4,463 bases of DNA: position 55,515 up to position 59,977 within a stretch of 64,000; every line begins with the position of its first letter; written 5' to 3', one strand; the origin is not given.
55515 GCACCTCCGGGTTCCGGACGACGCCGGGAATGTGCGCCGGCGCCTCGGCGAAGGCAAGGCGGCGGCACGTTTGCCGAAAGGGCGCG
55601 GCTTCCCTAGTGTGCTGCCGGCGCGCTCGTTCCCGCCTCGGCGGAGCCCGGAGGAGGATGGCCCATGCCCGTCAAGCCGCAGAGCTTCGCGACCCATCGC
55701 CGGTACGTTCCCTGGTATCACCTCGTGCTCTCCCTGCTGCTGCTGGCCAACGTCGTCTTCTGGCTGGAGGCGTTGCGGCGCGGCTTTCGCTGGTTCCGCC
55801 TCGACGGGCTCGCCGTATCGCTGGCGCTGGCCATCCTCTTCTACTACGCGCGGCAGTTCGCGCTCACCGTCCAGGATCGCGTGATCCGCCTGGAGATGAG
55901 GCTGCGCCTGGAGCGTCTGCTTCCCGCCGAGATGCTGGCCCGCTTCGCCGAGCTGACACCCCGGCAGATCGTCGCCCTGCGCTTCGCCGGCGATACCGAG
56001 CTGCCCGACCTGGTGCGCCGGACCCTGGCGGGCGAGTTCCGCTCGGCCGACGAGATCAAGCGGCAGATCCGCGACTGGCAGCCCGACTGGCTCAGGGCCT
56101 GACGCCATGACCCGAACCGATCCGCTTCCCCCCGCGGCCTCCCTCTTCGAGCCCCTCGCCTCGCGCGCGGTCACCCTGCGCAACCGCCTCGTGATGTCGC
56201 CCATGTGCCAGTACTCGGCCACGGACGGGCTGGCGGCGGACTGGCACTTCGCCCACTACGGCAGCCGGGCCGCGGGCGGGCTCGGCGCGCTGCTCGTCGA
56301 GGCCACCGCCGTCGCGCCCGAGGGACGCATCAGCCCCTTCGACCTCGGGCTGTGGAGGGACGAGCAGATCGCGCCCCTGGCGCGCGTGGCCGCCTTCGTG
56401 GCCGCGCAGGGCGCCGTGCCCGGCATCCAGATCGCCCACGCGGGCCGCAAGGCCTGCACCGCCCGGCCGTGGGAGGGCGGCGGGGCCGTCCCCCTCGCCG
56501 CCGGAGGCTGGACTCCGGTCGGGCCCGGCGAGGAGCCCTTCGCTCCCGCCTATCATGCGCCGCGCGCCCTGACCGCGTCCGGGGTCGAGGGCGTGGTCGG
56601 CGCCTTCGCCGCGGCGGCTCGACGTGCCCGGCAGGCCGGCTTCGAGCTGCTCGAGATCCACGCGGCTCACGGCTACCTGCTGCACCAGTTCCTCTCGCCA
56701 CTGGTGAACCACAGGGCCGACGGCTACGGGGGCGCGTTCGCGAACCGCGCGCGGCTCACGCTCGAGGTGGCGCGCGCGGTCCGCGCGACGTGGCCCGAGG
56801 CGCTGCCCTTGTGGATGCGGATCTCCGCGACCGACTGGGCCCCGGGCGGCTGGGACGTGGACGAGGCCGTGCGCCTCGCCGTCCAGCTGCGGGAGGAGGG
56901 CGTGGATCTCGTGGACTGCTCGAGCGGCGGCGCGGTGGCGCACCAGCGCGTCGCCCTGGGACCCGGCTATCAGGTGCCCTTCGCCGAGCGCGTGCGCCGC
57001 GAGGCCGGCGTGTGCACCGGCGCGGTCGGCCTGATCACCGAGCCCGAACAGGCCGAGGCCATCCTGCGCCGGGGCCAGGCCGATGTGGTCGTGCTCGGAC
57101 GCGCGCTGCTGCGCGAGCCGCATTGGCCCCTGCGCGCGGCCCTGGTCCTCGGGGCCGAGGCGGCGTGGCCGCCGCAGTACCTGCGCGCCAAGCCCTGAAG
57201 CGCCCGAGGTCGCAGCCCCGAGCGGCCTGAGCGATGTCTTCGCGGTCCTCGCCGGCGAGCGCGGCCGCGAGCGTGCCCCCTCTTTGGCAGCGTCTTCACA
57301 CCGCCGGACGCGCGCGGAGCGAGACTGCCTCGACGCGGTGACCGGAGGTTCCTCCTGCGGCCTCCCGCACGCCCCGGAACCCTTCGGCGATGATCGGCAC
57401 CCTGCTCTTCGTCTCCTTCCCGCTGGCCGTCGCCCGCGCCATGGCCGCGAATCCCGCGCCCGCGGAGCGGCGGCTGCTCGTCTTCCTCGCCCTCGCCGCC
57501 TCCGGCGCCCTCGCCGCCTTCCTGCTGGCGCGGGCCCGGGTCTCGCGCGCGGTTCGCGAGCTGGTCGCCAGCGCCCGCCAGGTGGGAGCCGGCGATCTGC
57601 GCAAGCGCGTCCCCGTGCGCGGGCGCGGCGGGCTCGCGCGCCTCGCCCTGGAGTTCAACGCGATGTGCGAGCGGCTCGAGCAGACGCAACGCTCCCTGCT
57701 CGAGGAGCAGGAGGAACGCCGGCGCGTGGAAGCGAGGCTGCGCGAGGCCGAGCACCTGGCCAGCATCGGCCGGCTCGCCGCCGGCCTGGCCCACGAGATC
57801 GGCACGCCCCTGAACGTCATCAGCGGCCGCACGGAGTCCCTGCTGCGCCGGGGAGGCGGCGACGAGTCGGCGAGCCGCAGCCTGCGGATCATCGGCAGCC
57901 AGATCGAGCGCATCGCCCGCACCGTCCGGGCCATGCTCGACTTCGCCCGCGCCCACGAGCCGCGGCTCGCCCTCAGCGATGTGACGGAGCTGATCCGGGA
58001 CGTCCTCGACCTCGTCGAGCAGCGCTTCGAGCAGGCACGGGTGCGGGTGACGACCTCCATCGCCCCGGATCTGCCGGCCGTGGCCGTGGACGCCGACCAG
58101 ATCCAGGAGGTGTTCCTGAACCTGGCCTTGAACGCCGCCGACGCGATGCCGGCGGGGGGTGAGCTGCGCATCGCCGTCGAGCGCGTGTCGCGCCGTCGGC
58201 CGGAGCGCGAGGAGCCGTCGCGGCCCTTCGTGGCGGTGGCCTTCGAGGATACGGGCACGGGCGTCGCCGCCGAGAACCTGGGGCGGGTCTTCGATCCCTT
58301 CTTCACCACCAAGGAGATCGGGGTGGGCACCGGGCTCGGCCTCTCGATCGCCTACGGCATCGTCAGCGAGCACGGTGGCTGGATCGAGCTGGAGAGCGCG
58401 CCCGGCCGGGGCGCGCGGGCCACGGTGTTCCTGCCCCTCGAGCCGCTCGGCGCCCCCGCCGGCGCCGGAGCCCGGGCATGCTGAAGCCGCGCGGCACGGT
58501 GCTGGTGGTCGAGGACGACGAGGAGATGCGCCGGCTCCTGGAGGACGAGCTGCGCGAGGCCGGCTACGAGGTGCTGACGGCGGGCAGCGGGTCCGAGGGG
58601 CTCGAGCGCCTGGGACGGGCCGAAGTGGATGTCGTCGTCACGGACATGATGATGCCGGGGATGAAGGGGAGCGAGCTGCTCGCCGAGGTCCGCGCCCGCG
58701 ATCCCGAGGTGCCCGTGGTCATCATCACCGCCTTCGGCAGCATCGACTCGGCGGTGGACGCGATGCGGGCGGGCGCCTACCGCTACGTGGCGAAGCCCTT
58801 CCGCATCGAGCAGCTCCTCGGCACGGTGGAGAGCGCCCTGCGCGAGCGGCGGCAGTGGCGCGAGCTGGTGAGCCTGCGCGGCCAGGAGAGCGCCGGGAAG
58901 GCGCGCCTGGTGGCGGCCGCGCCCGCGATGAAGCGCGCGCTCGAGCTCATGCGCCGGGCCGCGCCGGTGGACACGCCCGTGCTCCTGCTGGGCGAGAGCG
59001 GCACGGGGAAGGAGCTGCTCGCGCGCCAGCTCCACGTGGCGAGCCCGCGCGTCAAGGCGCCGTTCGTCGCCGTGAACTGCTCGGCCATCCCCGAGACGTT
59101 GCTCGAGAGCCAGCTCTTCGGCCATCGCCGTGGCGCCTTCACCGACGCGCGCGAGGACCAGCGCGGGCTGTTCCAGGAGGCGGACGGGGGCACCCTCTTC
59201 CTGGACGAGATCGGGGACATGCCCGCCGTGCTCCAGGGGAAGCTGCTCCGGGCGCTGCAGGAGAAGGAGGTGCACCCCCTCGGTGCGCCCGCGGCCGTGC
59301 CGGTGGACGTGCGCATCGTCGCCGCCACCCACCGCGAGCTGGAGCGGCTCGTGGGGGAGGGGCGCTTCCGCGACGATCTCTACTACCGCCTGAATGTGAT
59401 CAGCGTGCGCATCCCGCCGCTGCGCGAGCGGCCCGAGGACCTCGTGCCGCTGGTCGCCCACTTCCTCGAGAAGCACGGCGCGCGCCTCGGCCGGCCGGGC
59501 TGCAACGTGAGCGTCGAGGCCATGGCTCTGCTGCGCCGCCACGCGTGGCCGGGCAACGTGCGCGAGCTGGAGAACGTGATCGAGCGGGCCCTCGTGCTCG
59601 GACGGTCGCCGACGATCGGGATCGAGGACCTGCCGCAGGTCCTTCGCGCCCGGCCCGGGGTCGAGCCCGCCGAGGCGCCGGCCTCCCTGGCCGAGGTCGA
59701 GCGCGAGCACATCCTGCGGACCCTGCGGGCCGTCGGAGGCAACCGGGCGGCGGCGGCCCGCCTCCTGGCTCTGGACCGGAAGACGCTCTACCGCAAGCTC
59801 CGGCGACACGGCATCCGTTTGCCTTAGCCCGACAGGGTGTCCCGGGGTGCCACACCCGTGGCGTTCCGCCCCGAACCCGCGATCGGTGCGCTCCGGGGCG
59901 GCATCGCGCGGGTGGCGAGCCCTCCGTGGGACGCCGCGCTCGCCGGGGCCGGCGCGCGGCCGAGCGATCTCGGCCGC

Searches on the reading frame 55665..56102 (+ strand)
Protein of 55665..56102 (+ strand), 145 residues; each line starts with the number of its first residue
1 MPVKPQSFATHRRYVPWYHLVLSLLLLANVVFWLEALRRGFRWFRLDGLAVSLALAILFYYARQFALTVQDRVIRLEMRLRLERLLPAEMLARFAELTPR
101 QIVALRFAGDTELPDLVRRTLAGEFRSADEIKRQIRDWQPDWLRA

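Call 3: search_protein_families(library=pfam, proteins=[window:55665-56102:+], max_evalue=0.1)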
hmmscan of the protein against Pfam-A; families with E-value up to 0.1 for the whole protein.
window:55665-56102:+ (145 aa): 2 families
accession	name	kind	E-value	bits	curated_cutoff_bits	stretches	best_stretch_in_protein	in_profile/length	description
PF20136.4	DUF6526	-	2.2e-36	125.5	23.7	1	4-144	2-144/145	Family of unknown function (DUF6526)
PF11292.14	DUF3093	-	0.016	15.9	23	1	12-101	5-87/140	Protein of unknown function (DUF3093)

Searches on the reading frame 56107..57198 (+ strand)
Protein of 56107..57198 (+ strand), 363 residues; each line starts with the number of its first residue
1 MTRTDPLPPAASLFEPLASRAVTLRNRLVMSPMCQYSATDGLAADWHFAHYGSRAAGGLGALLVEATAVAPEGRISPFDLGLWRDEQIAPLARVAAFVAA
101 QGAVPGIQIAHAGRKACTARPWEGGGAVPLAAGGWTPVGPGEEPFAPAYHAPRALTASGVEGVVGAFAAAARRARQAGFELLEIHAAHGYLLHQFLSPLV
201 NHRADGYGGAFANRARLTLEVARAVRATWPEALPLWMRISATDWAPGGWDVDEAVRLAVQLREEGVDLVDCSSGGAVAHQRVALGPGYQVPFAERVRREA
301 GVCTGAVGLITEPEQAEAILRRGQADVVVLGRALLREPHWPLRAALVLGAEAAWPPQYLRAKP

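Call 3: search_protein_families(library=pfam, proteins=[window:56107-57198:+], max_evalue=0.1)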
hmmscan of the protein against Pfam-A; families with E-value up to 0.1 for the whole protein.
window:56107-57198:+ (363 aa): 1 family
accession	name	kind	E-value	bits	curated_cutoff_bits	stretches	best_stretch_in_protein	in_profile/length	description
PF00724.26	Oxidored_FMN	-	8.7e-66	222.9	27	1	12-345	1-336/342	NADH:flavin oxidoreductase / NADH oxidase family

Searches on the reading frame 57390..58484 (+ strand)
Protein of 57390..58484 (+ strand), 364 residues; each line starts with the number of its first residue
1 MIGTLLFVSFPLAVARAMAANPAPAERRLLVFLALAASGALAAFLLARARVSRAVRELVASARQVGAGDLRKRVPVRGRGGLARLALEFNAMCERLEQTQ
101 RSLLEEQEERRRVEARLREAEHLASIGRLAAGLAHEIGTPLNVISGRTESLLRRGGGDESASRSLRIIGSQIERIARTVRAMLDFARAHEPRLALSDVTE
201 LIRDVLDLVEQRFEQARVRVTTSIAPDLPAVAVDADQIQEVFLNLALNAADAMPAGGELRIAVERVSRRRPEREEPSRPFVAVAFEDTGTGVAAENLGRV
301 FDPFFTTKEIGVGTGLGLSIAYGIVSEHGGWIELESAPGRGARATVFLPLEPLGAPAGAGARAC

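Call 3: search_protein_families(library=pfam, proteins=[window:57390-58484:+], max_evalue=0.1)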
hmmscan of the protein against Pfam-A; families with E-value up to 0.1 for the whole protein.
window:57390-58484:+ (364 aa): 4 families
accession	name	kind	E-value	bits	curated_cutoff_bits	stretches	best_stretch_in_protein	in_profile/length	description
PF02518.31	HATPase_c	-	1.2e-21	77.6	26.4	1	234-351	2-110/111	Histidine kinase-, DNA gyrase B-, and HSP90-like ATPase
PF00512.31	HisKA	-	3.1e-13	50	26.9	1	127-189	3-64/66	His Kinase A (phospho-acceptor) domain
PF00672.30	HAMP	-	1.3e-08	35.4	25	1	49-98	4-53/53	HAMP domain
PF10090.15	HPTransfase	-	0.0017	18.5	22.9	1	205-264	4-58/123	Histidine phosphotransferase C-terminal domain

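Call 96: search_protein_families(library=ncbifam, proteins=[window:57390-58484:+], max_evalue=0.001)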
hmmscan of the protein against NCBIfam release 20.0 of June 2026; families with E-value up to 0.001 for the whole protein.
window:57390-58484:+ (364 aa): 75 families (the best 25 are shown)
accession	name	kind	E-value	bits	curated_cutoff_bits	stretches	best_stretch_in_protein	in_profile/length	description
NF008468.0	PRK11360.1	equivalog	2.8e-62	211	646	1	106-352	376-610/616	two-component system sensor histidine kinase AtoS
NF046020.1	HisKinCckABruc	equivalog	2.1e-51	174.8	1000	1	106-349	460-706/868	cell cycle histidine kinase CckA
NF007688.0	PRK10364.1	equivalog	2.2e-48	165.2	479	1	107-351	221-452/460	two-component system sensor histidine kinase ZraS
NF010411.0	PRK13837.1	equivalog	4.9e-48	163.8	647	1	83-352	412-677/828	two-component system VirA-like sensor kinase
NF046026.1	HisKinCckACaul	equivalog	2.9e-46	157.9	1000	1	105-351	281-533/678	cell cycle histidine kinase CckA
NF010076.0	PRK13557.1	subfamily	6.1e-42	143.7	631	1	109-350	146-394/540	histidine kinase famiy protein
NF052573.1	HisKinEspAMyxo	equivalog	7.6e-41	140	1400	1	107-348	365-609/755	serine histidine kinase EspA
NF047466.1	hybrid_RR_LvrB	exception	5e-40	137.8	500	1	101-349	127-375/377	hybrid histidine kinase/response regulator LvrB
NF038348.1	T2SS_HK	subfamily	1.3e-39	136.2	450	2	174-350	410-573/574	histidine kinase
NF052574.1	HisKinEspCMyxo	equivalog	2.2e-38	132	1200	1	110-352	401-639/785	serine histidine kinase EspC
NF033092.0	HK_WalK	equivalog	4.6e-35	121.3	725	2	131-349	377-593/594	cell wall metabolism sensor histidine kinase WalK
NF046044.1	PnpS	equivalog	1.8e-32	112.8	400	1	133-349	177-390/390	two-component system histidine kinase PnpS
NF053867.1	SprKinKinDBac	equivalog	1.3e-31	109.7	775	1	104-350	267-497/500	sporulation kinase KinD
NF045911.1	TCSHisKinNblS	equivalog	4.2e-30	104.7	1000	2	118-342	380-612/621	two-component system sensor histidine kinase NblS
NF047794.1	HisKinPtgB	equivalog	5.6e-30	104.2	1000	1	34-339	344-644/656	two-component system sensor histidine kinase PgtB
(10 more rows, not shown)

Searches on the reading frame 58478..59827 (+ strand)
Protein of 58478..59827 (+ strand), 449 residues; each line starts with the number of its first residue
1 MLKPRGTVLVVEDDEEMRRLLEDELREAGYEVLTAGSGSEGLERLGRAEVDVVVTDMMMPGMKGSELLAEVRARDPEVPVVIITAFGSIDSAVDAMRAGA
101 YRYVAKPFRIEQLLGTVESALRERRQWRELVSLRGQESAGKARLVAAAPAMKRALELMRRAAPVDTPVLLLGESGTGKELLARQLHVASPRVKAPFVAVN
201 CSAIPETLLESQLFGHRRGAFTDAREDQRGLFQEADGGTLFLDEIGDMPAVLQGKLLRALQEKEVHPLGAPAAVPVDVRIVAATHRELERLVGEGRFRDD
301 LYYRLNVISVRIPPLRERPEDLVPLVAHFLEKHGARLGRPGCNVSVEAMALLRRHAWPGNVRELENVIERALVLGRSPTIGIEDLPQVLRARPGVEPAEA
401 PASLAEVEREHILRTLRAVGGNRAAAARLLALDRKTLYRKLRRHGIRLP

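Call 3: search_protein_families(library=pfam, proteins=[window:58478-59827:+], max_evalue=0.1)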
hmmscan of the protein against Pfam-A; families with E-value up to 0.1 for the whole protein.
window:58478-59827:+ (449 aa): 12 families
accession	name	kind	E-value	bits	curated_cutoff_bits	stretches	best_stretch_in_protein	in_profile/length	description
PF00158.32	Sigma54_activat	-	2.8e-68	229.3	20.2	1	145-310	2-167/168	Sigma-54 interaction domain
PF00072.30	Response_reg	-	1.1e-30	106.5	30.2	1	8-117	1-110/111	Response regulator receiver domain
PF25601.1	AAA_lid_14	-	5.2e-24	84.3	27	1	316-396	1-81/87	AAA+ ATPase lid domain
PF14532.12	Sigma54_activ_2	-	2.3e-21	76.9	25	1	147-315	3-138/138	Sigma-54 interaction domain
PF02954.25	HTH_8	-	9.9e-13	48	22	1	403-443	1-41/42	Bacterial regulatory protein, Fis family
PF07728.20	AAA_5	-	2.3e-09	37.8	22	1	167-286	1-123/139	AAA domain (dynein-related subfamily)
PF00004.35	AAA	-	3.1e-05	24.8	21.2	1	168-286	1-110/131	ATPase family associated with various cellular activities (AAA)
PF13191.12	AAA_16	-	4.7e-05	24.4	32.6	1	156-260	14-127/167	AAA ATPase domain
PF01078.27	Mg_chelatase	-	0.0026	17.6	20.3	0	151-192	11-49/207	Magnesium chelatase, subunit ChlI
PF03709.21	OKR_DC_1_N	-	0.011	16.4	29.3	1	19-85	7-71/111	Orn/Lys/Arg decarboxylase, N-terminal domain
PF12775.13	AAA_7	-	0.034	14.1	25.8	1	157-203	25-71/181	P-loop containing dynein motor region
PF13401.12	AAA_22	-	0.079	13.7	27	0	168-203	8-43/130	AAA domain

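Call 96: search_protein_families(library=ncbifam, proteins=[window:58478-59827:+], max_evalue=0.001)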
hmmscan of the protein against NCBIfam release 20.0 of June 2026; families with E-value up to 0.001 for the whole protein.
window:58478-59827:+ (449 aa): 119 families (the best 25 are shown)
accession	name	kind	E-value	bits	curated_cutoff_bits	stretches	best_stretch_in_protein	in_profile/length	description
TIGR01818.1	ntrC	equivalog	7.2e-130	433.9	558.6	1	8-391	1-383/463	nitrogen regulation protein NR(I)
NF008469.0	PRK11361.1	equivalog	1.1e-125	420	714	1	3-446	2-456/461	acetoacetate metabolism transcriptional regulator AtoC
NF011695.0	PRK15115.1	equivalog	2.1e-121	405.8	763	1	6-446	7-438/445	two-component system response regulator GlrR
NF007689.0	PRK10365.1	equivalog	2e-117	392.7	760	1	7-443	7-441/441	sigma-54-dependent response regulator transcription factor ZraR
TIGR02915.1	PEP_resp_reg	equivalog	5.4e-113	378.2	502.6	1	8-447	1-445/445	PEP-CTERM-box response regulator transcription factor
NF008176.1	PRK10923.1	equivalog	1.9e-112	376.2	620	1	5-390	3-386/469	nitrogen regulation protein NR(I)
NF051870.1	NAssimRespRegNtrX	equivalog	1.5e-106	357.1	600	1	8-446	4-452/452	nitrogen assimilation response regulator NtrX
NF049963.1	RespRegFlgRCampy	domain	1.8e-101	340.1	750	1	8-444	3-427/429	fla regulon two-component system response regulator FlgR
NF041946.1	LuxO_transreg_Vib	equivalog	2.8e-101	339.6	800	1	11-399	2-390/463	quorum-sensing sigma-54 dependent transcriptional regulator LuxO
TIGR01817.1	nifA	equivalog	7.1e-99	332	528.85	1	122-384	176-437/534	nif-specific transcriptional activator NifA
NF038308.1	RNA_repair_RtcR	equivalog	1.9e-97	327.3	650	1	89-445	123-517/530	RNA repair transcriptional activator RtcR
NF050807.1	TransRegFlbDCaul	equivalog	1.9e-96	323.7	750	1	32-443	27-437/454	sigma-54-dependent transcriptional regulator FlbD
NF041552.1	TF_PrdR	equivalog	5.2e-96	322.2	795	1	145-443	270-575/577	sigma-54 dependent transcriptional regulator PrdR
NF003451.0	PRK05022.1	equivalog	6e-93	312.3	476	1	125-447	173-511/512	nitric oxide reductase transcriptional regulator NorR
TIGR02329.1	propionate_PrpR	equivalog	2.6e-89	300.3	499.2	1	142-442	212-525/526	propionate catabolism operon regulatory protein PrpR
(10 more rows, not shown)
